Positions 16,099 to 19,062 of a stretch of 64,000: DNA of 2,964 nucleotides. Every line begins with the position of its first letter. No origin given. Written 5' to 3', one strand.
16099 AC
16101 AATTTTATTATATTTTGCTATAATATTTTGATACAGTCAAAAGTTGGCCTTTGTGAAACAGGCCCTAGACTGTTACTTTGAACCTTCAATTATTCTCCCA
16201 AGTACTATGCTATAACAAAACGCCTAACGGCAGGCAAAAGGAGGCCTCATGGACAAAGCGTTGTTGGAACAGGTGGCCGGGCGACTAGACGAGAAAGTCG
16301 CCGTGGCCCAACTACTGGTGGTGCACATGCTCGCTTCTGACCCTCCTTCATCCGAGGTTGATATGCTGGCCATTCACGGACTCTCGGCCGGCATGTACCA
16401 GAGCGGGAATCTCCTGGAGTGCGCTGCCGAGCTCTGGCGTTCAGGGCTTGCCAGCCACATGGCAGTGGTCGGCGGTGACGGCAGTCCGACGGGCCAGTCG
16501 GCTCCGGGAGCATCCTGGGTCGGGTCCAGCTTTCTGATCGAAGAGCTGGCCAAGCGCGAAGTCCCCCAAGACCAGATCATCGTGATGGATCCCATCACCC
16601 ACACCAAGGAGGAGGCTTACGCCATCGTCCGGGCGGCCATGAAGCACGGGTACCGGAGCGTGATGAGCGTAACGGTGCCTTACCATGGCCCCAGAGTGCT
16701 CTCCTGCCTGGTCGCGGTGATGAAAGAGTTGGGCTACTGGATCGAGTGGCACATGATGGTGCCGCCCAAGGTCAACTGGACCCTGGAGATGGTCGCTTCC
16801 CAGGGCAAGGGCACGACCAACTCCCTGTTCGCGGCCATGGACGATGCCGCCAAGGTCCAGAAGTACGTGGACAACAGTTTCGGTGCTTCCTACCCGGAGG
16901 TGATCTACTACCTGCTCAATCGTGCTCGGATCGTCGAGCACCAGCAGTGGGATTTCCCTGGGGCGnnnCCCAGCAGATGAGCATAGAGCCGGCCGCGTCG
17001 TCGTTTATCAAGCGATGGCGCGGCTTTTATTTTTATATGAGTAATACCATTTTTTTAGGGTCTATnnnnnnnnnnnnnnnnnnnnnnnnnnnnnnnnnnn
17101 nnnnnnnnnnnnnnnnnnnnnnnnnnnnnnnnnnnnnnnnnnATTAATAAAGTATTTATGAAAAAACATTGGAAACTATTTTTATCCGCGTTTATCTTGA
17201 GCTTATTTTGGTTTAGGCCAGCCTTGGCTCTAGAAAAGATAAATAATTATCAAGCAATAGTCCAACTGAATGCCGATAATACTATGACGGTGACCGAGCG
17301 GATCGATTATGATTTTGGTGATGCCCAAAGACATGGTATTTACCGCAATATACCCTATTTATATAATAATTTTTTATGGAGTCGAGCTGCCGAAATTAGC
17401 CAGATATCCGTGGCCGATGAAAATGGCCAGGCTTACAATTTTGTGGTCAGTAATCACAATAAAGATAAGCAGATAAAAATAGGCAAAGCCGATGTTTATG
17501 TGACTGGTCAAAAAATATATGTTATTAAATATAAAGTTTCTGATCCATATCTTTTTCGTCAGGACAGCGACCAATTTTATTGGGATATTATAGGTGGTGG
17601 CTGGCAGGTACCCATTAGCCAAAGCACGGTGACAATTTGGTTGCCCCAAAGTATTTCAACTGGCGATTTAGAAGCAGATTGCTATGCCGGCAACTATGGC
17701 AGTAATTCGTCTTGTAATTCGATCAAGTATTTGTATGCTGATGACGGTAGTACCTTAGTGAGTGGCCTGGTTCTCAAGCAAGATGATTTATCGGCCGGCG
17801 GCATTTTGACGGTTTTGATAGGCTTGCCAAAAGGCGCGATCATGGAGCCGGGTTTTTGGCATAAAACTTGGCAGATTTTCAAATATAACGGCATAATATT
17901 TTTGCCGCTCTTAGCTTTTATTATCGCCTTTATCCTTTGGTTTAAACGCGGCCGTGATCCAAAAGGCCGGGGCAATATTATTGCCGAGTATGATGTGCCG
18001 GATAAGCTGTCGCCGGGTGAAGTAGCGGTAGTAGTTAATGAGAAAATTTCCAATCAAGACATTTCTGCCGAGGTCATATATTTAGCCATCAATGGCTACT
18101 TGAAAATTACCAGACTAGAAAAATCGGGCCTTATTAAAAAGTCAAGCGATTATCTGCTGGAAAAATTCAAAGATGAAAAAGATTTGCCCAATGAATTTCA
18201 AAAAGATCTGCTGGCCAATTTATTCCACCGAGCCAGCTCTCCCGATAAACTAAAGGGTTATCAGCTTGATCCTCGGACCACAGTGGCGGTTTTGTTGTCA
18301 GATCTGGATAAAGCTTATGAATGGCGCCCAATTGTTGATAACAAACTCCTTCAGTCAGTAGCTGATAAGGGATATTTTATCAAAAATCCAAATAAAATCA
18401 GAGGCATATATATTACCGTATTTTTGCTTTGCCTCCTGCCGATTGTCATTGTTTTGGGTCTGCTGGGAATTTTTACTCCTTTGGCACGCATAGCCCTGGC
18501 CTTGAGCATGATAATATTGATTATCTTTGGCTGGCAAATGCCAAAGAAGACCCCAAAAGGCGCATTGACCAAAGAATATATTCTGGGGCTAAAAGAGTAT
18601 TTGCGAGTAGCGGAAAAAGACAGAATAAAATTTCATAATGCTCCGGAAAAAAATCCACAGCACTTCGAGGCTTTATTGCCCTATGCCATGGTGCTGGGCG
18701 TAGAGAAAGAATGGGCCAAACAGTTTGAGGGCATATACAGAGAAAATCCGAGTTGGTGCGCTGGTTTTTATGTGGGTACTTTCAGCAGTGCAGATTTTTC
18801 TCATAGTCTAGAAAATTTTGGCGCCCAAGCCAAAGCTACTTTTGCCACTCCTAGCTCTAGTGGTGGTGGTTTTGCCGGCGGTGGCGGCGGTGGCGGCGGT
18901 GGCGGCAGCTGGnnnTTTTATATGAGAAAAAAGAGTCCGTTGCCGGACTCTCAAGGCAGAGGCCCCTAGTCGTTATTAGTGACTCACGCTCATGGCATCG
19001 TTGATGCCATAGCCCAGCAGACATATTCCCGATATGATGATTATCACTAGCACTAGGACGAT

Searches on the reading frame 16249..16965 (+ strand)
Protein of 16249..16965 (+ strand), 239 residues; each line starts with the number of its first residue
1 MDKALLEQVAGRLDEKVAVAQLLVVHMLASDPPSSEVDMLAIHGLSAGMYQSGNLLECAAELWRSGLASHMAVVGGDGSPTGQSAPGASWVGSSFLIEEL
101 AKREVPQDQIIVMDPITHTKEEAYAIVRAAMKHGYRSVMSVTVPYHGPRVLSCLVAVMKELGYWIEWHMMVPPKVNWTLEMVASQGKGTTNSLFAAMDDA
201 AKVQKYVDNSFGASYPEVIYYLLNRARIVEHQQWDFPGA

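Call 78: search_protein_families(library=pfam, proteins=[window:16249-16965:+], max_evalue=0.001)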
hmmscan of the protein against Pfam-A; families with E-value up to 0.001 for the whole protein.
window:16249-16965:+ (239 aa): 1 family
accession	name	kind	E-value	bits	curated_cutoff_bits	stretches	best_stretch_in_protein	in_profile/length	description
PF02698.23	DUF218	-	1.2e-07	32.2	27.6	1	54-157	15-103/133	DUF218 domain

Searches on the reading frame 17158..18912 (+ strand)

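Call 78: search_protein_families(library=pfam, proteins=[window:17158-18912:+], max_evalue=0.001)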
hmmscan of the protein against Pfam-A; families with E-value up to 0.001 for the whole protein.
window:17158-18912:+ (585 aa): 2 families
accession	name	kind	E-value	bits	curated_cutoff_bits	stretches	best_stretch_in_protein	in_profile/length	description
PF20990.2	DUF2207_C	-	9e-41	140.6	33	1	277-523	5-247/247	Predicted membrane protein (DUF2207) C-terminal domain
PF09972.14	DUF2207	-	4e-28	99.2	24.4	1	27-190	1-134/172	Predicted membrane protein (DUF2207) N-terminal domain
